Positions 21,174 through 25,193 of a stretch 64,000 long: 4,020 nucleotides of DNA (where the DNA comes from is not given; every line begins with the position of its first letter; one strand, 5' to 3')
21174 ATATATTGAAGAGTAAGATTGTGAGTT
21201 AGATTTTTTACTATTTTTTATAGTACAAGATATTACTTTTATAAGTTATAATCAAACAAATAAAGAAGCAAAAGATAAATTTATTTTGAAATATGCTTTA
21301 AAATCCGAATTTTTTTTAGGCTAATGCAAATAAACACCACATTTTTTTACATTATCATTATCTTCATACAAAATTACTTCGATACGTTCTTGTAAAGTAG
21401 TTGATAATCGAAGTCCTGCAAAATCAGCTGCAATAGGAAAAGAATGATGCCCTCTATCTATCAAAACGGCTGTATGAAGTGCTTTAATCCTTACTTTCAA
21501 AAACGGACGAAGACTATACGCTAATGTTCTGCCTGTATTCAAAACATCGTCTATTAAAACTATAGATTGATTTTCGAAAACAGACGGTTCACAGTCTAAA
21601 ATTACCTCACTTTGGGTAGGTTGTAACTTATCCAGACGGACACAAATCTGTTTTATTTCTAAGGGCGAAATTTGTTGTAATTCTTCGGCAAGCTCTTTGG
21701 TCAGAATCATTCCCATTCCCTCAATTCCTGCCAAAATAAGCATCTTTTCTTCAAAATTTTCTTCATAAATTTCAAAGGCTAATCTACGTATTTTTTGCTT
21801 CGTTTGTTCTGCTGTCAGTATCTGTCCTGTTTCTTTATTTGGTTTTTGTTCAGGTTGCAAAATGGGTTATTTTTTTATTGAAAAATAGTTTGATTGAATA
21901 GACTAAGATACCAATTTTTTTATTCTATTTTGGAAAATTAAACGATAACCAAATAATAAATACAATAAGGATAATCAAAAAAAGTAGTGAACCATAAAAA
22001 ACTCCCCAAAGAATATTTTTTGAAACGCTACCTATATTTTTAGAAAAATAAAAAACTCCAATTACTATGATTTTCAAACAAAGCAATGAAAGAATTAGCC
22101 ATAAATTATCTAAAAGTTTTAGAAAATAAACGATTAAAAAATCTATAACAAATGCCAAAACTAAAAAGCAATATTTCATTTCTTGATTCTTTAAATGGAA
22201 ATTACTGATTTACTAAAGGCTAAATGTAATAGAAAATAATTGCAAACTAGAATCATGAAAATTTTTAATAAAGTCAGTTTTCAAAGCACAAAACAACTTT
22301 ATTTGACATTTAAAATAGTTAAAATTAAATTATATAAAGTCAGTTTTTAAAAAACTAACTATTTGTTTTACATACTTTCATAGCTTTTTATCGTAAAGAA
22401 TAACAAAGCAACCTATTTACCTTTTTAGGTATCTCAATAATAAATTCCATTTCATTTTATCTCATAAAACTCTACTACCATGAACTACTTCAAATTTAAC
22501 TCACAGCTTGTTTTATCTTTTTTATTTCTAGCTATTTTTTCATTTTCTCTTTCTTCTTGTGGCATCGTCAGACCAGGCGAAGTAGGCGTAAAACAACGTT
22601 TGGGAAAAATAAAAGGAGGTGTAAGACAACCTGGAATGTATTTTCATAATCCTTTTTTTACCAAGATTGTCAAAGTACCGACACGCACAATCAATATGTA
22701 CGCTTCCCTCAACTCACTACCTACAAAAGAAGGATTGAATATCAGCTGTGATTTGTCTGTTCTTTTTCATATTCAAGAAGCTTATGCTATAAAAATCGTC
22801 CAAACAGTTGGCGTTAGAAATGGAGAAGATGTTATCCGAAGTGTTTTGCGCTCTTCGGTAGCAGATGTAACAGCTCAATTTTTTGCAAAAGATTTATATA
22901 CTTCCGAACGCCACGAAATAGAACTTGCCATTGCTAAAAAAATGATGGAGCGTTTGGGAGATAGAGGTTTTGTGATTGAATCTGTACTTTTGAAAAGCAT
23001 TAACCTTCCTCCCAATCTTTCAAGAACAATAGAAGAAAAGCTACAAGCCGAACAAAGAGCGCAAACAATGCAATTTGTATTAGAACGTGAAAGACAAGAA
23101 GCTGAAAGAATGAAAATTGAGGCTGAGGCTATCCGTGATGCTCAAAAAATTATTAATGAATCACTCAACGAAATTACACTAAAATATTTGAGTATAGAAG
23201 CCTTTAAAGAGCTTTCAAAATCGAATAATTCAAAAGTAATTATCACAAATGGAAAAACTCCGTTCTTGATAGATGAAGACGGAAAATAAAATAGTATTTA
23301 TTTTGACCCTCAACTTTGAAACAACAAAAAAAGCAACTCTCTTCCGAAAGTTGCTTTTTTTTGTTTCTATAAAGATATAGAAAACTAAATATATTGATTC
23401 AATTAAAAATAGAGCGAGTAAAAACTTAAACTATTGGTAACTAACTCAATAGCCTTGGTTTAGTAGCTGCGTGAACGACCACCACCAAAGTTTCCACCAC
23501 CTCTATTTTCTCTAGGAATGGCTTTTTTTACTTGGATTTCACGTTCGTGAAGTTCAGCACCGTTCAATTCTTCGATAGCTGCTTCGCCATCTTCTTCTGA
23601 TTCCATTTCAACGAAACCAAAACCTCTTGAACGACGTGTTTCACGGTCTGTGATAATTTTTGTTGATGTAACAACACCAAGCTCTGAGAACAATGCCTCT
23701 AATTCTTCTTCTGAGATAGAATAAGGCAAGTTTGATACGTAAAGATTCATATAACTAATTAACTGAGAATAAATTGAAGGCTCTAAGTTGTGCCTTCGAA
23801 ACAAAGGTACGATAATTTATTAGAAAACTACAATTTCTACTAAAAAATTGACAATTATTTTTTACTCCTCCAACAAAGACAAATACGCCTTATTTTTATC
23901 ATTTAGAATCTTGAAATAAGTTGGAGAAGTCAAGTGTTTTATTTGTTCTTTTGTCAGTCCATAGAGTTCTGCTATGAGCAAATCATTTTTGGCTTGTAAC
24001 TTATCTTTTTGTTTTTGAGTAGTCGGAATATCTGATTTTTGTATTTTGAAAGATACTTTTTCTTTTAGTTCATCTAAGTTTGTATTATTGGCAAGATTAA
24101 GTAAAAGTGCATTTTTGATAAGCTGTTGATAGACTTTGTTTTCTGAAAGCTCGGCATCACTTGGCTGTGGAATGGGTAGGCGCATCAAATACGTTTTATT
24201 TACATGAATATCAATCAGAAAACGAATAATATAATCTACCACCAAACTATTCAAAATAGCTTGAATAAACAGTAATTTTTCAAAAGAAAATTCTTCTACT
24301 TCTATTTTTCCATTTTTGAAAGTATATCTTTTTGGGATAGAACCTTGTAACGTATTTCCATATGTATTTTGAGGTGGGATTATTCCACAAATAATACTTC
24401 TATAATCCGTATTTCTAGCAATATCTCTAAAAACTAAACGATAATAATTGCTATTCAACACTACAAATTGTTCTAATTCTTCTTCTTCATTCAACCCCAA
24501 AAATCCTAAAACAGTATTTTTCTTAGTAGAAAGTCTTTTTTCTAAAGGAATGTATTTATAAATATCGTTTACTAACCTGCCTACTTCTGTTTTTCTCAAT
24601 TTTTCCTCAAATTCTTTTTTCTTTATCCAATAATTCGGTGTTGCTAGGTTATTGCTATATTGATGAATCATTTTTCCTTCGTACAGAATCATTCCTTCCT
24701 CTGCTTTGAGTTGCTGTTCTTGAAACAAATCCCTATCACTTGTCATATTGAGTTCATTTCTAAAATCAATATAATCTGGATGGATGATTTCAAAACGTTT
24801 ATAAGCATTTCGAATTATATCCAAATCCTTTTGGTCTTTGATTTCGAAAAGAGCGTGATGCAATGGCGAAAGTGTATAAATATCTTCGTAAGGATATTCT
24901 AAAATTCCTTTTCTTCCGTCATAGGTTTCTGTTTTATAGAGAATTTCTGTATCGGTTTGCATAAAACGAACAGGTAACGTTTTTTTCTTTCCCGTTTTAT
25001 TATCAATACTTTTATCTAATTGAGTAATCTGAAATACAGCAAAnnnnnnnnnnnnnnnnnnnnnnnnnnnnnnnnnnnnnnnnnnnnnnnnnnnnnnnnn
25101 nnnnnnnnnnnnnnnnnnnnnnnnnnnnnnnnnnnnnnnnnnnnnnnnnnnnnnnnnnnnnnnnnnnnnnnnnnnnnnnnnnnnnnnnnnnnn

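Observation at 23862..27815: Solitary, unusually long (1317 aa) MmeI-family Type IIG/IIL restriction-modification fusion enzyme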

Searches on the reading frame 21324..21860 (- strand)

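Call 9: search_protein_families(library=pfam, proteins=[window:21324-21860:-], max_evalue=0.001)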
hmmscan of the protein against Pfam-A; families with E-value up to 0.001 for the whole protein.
window:21324-21860:- (179 aa): 1 family
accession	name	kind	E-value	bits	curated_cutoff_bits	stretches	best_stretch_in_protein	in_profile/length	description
PF00156.33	Pribosyltran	-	5.8e-19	68.4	26.3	1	11-146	2-136/158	Phosphoribosyl transferase domain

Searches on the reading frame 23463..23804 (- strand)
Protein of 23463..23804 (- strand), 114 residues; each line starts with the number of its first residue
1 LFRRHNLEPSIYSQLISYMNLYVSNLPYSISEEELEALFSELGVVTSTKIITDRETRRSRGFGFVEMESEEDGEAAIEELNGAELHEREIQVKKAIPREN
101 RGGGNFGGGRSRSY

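Call 9: search_protein_families(library=pfam, proteins=[window:23463-23804:-], max_evalue=0.001)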
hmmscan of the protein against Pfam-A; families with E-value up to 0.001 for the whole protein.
window:23463-23804:- (114 aa): 1 family
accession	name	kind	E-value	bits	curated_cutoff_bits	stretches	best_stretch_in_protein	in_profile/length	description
PF00076.28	RRM_1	-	7.3e-25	87.1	20.7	1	21-90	1-69/70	RNA recognition motif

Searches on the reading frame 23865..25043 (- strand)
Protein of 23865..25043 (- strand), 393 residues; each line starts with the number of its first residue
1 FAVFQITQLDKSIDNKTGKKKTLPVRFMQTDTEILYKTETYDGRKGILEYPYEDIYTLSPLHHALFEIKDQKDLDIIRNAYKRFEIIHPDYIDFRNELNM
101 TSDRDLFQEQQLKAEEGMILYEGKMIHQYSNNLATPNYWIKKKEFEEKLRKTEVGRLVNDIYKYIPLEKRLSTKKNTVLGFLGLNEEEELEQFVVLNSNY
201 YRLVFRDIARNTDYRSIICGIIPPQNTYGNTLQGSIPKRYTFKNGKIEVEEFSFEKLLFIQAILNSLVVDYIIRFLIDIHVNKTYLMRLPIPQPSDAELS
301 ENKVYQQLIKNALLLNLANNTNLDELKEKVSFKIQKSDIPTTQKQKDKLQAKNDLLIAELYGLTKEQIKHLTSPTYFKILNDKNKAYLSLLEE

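Call 58: predict_structure(alignment_id=A3)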
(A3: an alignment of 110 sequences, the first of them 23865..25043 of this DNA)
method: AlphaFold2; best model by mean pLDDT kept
length: 393 residues; sequences in the alignment: 110
mean_pLDDT: 92.2   pTM: 0.91
mean pLDDT of the five models: 92.2, 92.0, 91.8, 91.7, 91.5
residues with pLDDT >= 90: 317; 70-90: 48; 50-70: 25; < 50: 3
segments of 3 or more residues with pLDDT < 50: 41-43
pLDDT, mean of each block of 10 residues (from residue 1): 61 62 81 71 64 88 88 94 96 96 96 97 97 97 96 97 97 97 97 97 92 89 98 97 97 98 98 93 95 98 98 98 96 96 98 98 97 95 96 93
secondary structure, 60 per line:
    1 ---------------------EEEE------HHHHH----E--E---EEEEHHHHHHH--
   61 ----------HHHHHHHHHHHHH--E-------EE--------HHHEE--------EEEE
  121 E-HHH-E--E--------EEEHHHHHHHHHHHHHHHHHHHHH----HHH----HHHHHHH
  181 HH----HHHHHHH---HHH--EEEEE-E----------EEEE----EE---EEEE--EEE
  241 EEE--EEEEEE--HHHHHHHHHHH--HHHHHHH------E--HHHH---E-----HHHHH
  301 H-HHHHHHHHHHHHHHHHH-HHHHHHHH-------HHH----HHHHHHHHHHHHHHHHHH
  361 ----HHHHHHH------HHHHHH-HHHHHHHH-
elements in order: E22-25 H32-36 E48-51 H52-58 H71-83 E117-121 E139-141 H142-162 H174-182 H187-193 E202-206 E219-222 E232-235 E238-243 E246-251 H254-264 H267-273 H283-286 H296-301 H303-319 H321-328 H343-360 H365-371 H378-383 H385-392

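Call 60: fold_search(model_id=the predicted structure, library=pdb)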
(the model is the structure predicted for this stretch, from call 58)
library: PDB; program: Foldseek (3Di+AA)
matches with E <= 10: 148; with E <= 0.001: 41
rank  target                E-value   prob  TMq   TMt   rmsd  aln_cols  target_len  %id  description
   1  8cxy_C                2.6e-08  1.00  0.48  0.36  10.1       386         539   12  CamA Adenine Methyltransferase Complexed to Cognate Substrate DNA and Inhibitor N6-(2-Phenethyl)adenosine (Compound 8) (released 2023-01-11)
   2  7rfk_C                2.9e-08  1.00  0.44  0.31  10.2       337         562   13  CamA Adenine Methyltransferase Complexed to Cognate Substrate DNA and Inhibitor Sinefungin (released 2021-09-15)
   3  7lt5_C                3.5e-08  1.00  0.45  0.32  11.0       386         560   13  CamA Adenine Methyltransferase Complexed to Cognate Substrate DNA and Cofactor SAH (released 2021-05-19)
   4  7lni_C                4.2e-08  1.00  0.44  0.32  10.2       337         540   13  SeMet CamA Adenine Methyltransferase Complexed to Cognate Substrate DNA (released 2021-05-19)
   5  7lt5_B                4.9e-08  1.00  0.46  0.32  10.1       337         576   12  CamA Adenine Methyltransferase Complexed to Cognate Substrate DNA and Cofactor SAH (released 2021-05-19)
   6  7rfl_C                5.5e-08  1.00  0.46  0.35  10.7       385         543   13  CamA Adenine Methyltransferase Complexed to Cognate Substrate DNA and Inhibitor SGC0946 (released 2021-09-15)
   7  7rfm_B                5.8e-08  1.00  0.46  0.33  10.4       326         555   11  CamA Adenine Methyltransferase Complexed to Cognate Substrate DNA and Inhibitor EPZ004777 (released 2021-09-15)
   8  7rfl_B                5.8e-08  1.00  0.45  0.33  10.1       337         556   12  CamA Adenine Methyltransferase Complexed to Cognate Substrate DNA and Inhibitor SGC0946 (released 2021-09-15)
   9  7lnj_C                5.8e-08  1.00  0.44  0.33  10.9       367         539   13  CamA Adenine Methyltransferase Complexed to Cognate Substrate DNA (released 2021-05-19)
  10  7rfk_B                6.8e-08  1.00  0.49  0.35  10.2       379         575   12  CamA Adenine Methyltransferase Complexed to Cognate Substrate DNA and Inhibitor Sinefungin (released 2021-09-15)
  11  8cxt_A                7.2e-08  1.00  0.43  0.32  10.7       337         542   13  CamA Adenine Methyltransferase Complexed to Cognate Substrate DNA and Inhibitor N6-benzyladenosine (Compound 1) (released 2023-01-11)
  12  7lni_A                7.6e-08  1.00  0.46  0.34  10.5       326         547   11  SeMet CamA Adenine Methyltransferase Complexed to Cognate Substrate DNA (released 2021-05-19)
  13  7rfk_A                7.6e-08  1.00  0.47  0.34  10.8       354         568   12  CamA Adenine Methyltransferase Complexed to Cognate Substrate DNA and Inhibitor Sinefungin (released 2021-09-15)
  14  8cxw_A                8.0e-08  1.00  0.45  0.33  10.8       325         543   12  CamA Adenine Methyltransferase Complexed to Cognate Substrate DNA and Inhibitor piclidenoson (Compound 4) (released 2023-01-11)
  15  7lnj_B                8.0e-08  1.00  0.45  0.33  10.7       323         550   12  CamA Adenine Methyltransferase Complexed to Cognate Substrate DNA (released 2021-05-19)
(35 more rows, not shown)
